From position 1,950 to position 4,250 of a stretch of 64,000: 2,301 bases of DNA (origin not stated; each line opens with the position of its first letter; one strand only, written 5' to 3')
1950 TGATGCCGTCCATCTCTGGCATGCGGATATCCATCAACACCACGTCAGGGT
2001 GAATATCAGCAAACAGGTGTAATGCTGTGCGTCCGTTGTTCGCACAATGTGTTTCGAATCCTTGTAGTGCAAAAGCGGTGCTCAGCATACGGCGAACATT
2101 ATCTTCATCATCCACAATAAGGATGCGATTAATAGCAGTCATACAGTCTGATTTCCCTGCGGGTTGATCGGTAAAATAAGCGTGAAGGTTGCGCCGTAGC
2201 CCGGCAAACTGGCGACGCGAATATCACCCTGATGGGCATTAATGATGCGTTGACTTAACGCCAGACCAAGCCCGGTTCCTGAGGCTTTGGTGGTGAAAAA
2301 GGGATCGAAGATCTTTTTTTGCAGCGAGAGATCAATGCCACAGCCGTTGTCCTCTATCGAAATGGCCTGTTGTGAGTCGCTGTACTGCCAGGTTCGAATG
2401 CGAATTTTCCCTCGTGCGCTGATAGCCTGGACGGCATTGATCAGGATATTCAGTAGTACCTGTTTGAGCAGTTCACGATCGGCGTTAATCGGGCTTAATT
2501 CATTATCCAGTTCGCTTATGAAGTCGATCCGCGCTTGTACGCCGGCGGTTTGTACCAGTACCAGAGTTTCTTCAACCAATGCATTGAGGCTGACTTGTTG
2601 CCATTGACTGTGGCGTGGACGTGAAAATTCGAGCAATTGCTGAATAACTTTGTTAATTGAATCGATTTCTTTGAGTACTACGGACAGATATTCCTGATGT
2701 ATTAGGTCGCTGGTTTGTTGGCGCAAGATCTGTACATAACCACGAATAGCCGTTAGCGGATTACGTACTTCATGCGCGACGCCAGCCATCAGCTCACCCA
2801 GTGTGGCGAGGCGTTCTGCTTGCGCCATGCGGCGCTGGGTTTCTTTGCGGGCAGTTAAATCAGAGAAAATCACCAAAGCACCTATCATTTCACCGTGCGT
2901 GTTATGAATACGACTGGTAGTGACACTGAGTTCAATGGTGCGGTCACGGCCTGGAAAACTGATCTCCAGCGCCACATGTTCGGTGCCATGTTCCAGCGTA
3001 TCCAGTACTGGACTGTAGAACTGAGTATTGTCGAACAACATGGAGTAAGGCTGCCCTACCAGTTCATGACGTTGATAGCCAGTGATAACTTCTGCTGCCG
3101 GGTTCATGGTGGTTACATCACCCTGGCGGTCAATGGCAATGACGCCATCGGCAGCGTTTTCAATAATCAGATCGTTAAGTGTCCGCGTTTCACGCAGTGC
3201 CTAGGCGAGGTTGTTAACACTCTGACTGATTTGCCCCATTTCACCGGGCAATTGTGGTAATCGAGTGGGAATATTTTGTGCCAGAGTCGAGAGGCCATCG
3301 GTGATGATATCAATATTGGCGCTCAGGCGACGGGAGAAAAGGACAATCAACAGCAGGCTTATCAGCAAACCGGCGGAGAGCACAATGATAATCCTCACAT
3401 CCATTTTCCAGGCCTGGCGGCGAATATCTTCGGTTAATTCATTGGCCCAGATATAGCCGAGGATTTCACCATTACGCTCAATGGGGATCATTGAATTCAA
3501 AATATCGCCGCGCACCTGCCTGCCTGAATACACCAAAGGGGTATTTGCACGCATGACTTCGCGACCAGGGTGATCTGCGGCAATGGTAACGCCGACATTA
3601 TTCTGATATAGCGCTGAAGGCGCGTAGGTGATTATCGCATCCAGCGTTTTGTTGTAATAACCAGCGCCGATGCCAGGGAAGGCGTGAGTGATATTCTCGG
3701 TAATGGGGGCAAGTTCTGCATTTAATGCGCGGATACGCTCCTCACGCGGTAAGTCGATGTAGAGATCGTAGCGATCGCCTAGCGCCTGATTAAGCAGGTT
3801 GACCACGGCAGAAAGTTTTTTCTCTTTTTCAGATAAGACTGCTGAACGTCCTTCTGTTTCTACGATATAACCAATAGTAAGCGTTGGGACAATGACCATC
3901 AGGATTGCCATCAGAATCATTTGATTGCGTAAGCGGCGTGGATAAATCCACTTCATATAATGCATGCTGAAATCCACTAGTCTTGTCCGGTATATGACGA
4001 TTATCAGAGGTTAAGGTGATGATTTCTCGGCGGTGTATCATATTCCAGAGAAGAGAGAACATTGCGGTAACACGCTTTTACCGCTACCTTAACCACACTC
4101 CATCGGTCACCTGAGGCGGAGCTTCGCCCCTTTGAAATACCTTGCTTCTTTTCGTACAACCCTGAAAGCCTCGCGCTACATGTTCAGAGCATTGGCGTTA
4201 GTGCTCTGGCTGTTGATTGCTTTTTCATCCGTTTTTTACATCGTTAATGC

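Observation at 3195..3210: Single in-frame TAG splits the sensor kinase gene atoS while atoC and the atoDAEB promoter stay intact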

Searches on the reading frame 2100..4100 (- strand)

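Call 15: profile_search(protein=L001:1636-3459:+)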
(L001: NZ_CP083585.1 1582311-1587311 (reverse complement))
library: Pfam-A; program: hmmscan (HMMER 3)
A. the first sequence (608 residues): domains with independent E <= 10: 8; with E <= 0.001: 6
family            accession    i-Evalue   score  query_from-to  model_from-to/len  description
HATPase_c         PF02518.31    2.9e-25    89.3     496-600         2-109/111  Histidine kinase-, DNA gyrase B-, and HSP90-like ATPase
PAS               PF00989.32    1.6e-22    80.1     265-369         4-112/113  PAS fold
HisKA             PF00512.31    5.7e-17    62.0     389-451         2-64/66  His Kinase A (phospho-acceptor) domain
PAS_9             PF13426.13    4.2e-11    43.5     273-372         2-103/103  PAS domain
PAS_4             PF08448.16    9.2e-10    39.2     269-375         2-110/110  PAS fold
PAS_8             PF13188.13    1.9e-05    24.8     267-316         6-52/65  PAS domain
HAMP              PF00672.30     0.0027    18.4     209-259         1-53/53  HAMP domain
HATPase_c_3       PF13589.12       0.02    15.3     501-546         4-47/137  Histidine kinase-, DNA gyrase B-, and HSP90-like ATPase

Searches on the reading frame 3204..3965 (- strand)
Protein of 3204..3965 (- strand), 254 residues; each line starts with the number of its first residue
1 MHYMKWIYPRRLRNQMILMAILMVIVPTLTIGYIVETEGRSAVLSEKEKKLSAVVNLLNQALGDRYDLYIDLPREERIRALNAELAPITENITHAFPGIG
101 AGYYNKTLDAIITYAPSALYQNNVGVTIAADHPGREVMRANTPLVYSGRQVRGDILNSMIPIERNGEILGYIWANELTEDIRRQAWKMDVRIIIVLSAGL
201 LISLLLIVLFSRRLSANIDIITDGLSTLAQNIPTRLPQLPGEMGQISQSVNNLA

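Call 16: list_cluster_members(proteins=[window:3204-3965:-, window:2142-3107:-, window:760-2142:-])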
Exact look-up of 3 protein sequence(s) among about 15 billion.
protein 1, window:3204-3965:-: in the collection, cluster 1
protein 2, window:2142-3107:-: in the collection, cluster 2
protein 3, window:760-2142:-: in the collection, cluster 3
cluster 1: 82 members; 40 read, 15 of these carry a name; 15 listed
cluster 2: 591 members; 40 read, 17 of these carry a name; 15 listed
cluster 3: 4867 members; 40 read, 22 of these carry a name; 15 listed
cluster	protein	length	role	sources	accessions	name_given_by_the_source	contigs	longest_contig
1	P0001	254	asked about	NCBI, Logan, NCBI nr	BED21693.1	hypothetical protein VEE46_14610 [Escherichia coli]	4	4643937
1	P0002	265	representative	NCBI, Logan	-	-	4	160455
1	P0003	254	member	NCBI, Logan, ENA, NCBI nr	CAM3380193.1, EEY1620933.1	Sensory histidine kinase AtoS [Escherichia coli] | hypothetical protein [Escherichia coli]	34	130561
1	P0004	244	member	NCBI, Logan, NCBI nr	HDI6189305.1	TPA: hypothetical protein POA20_004985, partial [Escherichia coli] | hypothetical protein [Escherichia coli]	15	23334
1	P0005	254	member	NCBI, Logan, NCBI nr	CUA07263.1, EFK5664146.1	sensory histidine kinase AtoS [Escherichia coli] | two-component system sensor histidine kinase AtoS [Escherichia coli]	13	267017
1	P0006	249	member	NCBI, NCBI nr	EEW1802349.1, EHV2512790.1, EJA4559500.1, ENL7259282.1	hypothetical protein AB5T09_004264, partial [Escherichia coli] | hypothetical protein [Escherichia coli]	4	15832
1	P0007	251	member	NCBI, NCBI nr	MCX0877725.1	hypothetical protein JDS56_23540, partial [Escherichia coli] | hypothetical protein [Escherichia coli]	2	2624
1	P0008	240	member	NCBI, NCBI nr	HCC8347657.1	TPA: hypothetical protein MYS37_002865, partial [Escherichia coli] | hypothetical protein [Escherichia coli]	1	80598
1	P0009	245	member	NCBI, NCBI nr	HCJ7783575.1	TPA: hypothetical protein NV468_003246, partial [Escherichia coli] | hypothetical protein [Escherichia coli]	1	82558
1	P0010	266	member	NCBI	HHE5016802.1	TPA: two-component system sensor histidine kinase AtoS, partial [Escherichia coli]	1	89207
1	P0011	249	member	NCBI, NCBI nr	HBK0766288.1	TPA: two-component system sensor histidine kinase AtoS, partial [Escherichia coli] | two-component system sensor histidine kinase AtoS [Escherichia coli]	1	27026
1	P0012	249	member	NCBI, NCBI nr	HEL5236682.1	TPA: hypothetical protein UOG44_002531, partial [Escherichia coli] | hypothetical protein [Escherichia coli]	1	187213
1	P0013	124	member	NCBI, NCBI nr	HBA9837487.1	TPA: two-component system sensor histidine kinase AtoS, partial [Escherichia coli] | two-component system sensor histidine kinase AtoS [Escherichia coli]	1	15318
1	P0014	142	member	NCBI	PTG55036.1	hypothetical protein BUY28_13835, partial [Staphylococcus cohnii]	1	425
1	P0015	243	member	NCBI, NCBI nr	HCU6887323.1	TPA: hypothetical protein OU321_004430, partial [Escherichia coli] | hypothetical protein [Escherichia coli]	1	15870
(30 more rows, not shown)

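Call 17: find_encoding_contigs(protein=P0001, flank=4000, max_places=6)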
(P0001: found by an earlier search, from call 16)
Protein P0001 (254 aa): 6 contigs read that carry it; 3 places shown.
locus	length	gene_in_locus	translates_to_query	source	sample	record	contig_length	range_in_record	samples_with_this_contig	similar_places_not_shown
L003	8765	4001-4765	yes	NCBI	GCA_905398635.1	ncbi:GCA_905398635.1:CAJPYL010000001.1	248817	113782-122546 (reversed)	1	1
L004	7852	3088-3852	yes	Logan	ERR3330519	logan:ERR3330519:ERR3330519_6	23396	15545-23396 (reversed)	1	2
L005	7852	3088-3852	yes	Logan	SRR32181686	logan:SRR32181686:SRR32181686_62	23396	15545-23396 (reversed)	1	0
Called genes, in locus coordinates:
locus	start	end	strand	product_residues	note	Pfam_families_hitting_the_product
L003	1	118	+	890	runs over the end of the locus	PF02518:HATPase_c, PF16359:RcsD_ABL, PF01627:Hpt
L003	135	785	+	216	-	PF00072:Response_reg, PF00196:GerE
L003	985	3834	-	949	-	PF00512:HisKA, PF02518:HATPase_c, PF09456:RcsC, PF00072:Response_reg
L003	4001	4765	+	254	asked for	-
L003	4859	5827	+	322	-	PF00989:PAS, PF08448:PAS_4 (faint), PF13426:PAS_9, PF00512:HisKA, PF02518:HATPase_c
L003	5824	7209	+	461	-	PF00072:Response_reg, PF00004:AAA (faint), PF00158:Sigma54_activat, PF14532:Sigma54_activ_2, PF07728:AAA_5 (weak), PF25601:AAA_lid_14, PF02954:HTH_8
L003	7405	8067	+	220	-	PF01144:CoA_trans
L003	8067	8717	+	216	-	PF01144:CoA_trans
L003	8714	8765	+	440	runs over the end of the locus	PF02667:SCFA_trans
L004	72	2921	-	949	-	PF00512:HisKA, PF02518:HATPase_c, PF09456:RcsC, PF00072:Response_reg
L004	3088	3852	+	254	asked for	-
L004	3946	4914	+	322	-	PF00989:PAS, PF08448:PAS_4 (faint), PF13426:PAS_9, PF00512:HisKA, PF02518:HATPase_c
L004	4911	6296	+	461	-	PF00072:Response_reg, PF00004:AAA (faint), PF00158:Sigma54_activat, PF14532:Sigma54_activ_2, PF07728:AAA_5 (weak), PF25601:AAA_lid_14, PF02954:HTH_8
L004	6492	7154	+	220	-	PF01144:CoA_trans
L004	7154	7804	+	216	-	PF01144:CoA_trans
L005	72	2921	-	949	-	PF00512:HisKA, PF02518:HATPase_c, PF09456:RcsC, PF00072:Response_reg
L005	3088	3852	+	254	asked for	-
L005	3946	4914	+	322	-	PF00989:PAS, PF08448:PAS_4 (faint), PF13426:PAS_9, PF00512:HisKA, PF02518:HATPase_c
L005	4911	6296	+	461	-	PF00072:Response_reg, PF00004:AAA (faint), PF00158:Sigma54_activat, PF14532:Sigma54_activ_2, PF07728:AAA_5 (weak), PF25601:AAA_lid_14, PF02954:HTH_8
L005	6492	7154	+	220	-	PF01144:CoA_trans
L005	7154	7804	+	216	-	PF01144:CoA_trans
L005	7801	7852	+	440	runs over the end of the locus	PF02667:SCFA_trans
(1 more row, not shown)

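Call 19: find_encoding_contigs(protein=P0003, flank=4000, max_places=5)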
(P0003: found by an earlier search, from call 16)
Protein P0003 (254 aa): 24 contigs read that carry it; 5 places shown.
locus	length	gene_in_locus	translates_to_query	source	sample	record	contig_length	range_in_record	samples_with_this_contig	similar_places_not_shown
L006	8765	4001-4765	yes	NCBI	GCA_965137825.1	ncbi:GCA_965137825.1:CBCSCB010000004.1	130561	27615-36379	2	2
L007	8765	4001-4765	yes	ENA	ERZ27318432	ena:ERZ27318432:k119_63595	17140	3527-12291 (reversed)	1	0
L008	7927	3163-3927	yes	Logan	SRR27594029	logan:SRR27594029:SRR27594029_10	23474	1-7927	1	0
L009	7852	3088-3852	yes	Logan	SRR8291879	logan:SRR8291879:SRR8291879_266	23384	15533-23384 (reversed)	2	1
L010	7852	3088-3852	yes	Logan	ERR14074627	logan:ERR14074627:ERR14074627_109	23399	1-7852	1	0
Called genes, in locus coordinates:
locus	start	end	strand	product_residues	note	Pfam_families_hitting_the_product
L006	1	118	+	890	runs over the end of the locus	PF02518:HATPase_c, PF16359:RcsD_ABL, PF01627:Hpt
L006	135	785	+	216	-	PF00072:Response_reg, PF00196:GerE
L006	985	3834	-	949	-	PF00512:HisKA, PF02518:HATPase_c, PF09456:RcsC, PF00072:Response_reg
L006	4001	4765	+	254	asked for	-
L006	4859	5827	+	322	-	PF00989:PAS, PF08448:PAS_4 (faint), PF13426:PAS_9, PF00512:HisKA, PF02518:HATPase_c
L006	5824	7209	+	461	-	PF00072:Response_reg, PF00004:AAA (faint), PF00158:Sigma54_activat, PF14532:Sigma54_activ_2, PF07728:AAA_5 (weak), PF25601:AAA_lid_14, PF02954:HTH_8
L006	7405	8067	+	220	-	PF01144:CoA_trans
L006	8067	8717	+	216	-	PF01144:CoA_trans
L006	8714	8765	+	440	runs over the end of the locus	PF02667:SCFA_trans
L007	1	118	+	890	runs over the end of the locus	PF02518:HATPase_c, PF16359:RcsD_ABL, PF01627:Hpt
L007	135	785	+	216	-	PF00072:Response_reg, PF00196:GerE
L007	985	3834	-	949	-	PF00512:HisKA, PF02518:HATPase_c, PF09456:RcsC, PF00072:Response_reg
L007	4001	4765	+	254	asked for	-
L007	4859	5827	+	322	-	PF00989:PAS, PF08448:PAS_4 (faint), PF13426:PAS_9, PF00512:HisKA, PF02518:HATPase_c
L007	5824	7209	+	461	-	PF00072:Response_reg, PF00004:AAA (faint), PF00158:Sigma54_activat, PF14532:Sigma54_activ_2, PF07728:AAA_5 (weak), PF25601:AAA_lid_14, PF02954:HTH_8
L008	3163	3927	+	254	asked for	-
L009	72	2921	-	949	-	PF00512:HisKA, PF02518:HATPase_c, PF09456:RcsC, PF00072:Response_reg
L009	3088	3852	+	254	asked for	-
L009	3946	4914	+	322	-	PF00989:PAS, PF08448:PAS_4 (faint), PF13426:PAS_9, PF00512:HisKA, PF02518:HATPase_c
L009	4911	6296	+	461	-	PF00072:Response_reg, PF00004:AAA (faint), PF00158:Sigma54_activat, PF14532:Sigma54_activ_2, PF07728:AAA_5 (weak), PF25601:AAA_lid_14, PF02954:HTH_8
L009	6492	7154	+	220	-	PF01144:CoA_trans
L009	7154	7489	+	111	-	PF01144:CoA_trans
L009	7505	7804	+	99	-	PF01144:CoA_trans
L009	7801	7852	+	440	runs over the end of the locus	PF02667:SCFA_trans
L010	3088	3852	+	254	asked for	-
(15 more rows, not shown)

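Call 20: find_encoding_contigs(protein=P0005, flank=4000, max_places=5)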
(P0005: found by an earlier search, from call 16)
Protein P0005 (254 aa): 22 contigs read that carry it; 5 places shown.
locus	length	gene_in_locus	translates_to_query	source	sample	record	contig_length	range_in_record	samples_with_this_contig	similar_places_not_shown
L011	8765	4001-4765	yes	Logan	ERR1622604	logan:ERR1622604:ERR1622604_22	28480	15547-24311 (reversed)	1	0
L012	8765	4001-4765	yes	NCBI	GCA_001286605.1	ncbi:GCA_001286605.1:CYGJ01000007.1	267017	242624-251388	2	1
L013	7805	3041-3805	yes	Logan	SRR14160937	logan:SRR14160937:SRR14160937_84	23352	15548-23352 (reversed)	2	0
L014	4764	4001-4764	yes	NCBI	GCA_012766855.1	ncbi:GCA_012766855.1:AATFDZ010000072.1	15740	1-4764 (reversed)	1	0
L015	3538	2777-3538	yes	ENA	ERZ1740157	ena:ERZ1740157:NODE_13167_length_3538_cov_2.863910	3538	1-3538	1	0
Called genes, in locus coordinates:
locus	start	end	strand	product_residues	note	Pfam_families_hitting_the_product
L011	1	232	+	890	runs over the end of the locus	PF02518:HATPase_c, PF16359:RcsD_ABL, PF01627:Hpt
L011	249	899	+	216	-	PF00072:Response_reg, PF00196:GerE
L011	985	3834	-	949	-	PF00512:HisKA, PF02518:HATPase_c, PF09456:RcsC, PF00072:Response_reg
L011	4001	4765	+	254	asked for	-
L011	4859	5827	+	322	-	PF00989:PAS, PF08448:PAS_4 (faint), PF13426:PAS_9, PF00512:HisKA, PF02518:HATPase_c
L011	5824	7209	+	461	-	PF00072:Response_reg, PF00004:AAA (faint), PF00158:Sigma54_activat, PF14532:Sigma54_activ_2, PF07728:AAA_5 (weak), PF25601:AAA_lid_14, PF02954:HTH_8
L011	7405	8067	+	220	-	PF01144:CoA_trans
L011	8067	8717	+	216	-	PF01144:CoA_trans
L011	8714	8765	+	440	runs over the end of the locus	PF02667:SCFA_trans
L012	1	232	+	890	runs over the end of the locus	PF02518:HATPase_c, PF16359:RcsD_ABL, PF01627:Hpt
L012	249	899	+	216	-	PF00072:Response_reg, PF00196:GerE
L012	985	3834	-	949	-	PF00512:HisKA, PF02518:HATPase_c, PF09456:RcsC, PF00072:Response_reg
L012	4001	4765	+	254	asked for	-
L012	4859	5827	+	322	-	PF00989:PAS, PF08448:PAS_4 (faint), PF13426:PAS_9, PF00512:HisKA, PF02518:HATPase_c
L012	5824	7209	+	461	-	PF00072:Response_reg, PF00004:AAA (faint), PF00158:Sigma54_activat, PF14532:Sigma54_activ_2, PF07728:AAA_5 (weak), PF25601:AAA_lid_14, PF02954:HTH_8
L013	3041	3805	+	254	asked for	-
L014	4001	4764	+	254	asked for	?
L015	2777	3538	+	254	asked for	?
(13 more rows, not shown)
